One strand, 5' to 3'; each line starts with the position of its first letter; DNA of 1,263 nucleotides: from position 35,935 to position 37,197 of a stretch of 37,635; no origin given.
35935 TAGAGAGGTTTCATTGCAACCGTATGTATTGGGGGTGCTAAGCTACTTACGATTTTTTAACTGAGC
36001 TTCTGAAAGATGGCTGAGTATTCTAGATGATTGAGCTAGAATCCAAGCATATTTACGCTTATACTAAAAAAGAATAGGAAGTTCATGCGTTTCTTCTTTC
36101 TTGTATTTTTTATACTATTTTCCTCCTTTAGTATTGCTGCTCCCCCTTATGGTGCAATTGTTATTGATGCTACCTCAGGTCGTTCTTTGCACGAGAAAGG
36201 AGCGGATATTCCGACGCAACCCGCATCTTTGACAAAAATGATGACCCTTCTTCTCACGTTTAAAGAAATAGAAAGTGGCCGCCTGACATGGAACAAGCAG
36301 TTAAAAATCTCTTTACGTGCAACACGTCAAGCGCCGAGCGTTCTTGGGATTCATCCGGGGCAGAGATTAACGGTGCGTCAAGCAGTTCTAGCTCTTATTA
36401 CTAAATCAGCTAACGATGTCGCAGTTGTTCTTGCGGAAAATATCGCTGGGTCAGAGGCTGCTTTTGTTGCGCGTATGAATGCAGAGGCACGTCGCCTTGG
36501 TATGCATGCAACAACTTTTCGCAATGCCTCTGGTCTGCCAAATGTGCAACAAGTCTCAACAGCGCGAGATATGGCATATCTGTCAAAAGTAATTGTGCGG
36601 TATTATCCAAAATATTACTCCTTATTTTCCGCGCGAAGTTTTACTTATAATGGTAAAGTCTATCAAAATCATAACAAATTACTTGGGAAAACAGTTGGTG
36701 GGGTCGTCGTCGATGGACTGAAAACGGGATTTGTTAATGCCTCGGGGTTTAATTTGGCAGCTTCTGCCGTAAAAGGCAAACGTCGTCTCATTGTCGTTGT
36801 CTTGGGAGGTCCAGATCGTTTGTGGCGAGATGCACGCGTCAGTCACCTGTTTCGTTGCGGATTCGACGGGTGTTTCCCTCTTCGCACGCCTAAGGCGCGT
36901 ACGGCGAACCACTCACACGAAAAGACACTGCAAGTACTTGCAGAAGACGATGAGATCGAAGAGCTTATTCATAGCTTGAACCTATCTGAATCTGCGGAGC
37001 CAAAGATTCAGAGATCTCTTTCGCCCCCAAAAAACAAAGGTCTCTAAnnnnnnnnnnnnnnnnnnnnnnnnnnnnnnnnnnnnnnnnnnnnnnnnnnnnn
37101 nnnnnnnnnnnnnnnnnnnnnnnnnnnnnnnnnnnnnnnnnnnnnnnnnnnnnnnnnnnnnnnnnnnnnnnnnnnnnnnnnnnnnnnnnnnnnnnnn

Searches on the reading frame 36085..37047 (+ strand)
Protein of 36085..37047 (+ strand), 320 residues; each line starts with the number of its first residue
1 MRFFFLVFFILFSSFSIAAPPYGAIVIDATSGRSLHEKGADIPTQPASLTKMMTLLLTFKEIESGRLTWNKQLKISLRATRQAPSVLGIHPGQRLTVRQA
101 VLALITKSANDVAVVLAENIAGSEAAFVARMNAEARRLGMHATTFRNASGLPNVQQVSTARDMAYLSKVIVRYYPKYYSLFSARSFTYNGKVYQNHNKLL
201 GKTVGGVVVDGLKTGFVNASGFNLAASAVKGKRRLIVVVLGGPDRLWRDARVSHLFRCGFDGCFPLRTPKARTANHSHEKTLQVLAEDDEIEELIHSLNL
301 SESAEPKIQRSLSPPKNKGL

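Call 32: search_protein_families(library=pfam, proteins=[window:36085-37047:+], max_evalue=0.0001)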
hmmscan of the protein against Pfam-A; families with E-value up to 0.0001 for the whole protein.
window:36085-37047:+ (320 aa): 2 families
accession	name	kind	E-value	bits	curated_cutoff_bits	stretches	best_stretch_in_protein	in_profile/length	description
PF00768.25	Peptidase_S11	-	3.7e-59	200.5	27.6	1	24-242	15-237/239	D-alanyl-D-alanine carboxypeptidase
PF13354.11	Beta-lactamase2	-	6e-11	42.5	22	1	36-171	13-147/214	Beta-lactamase enzyme family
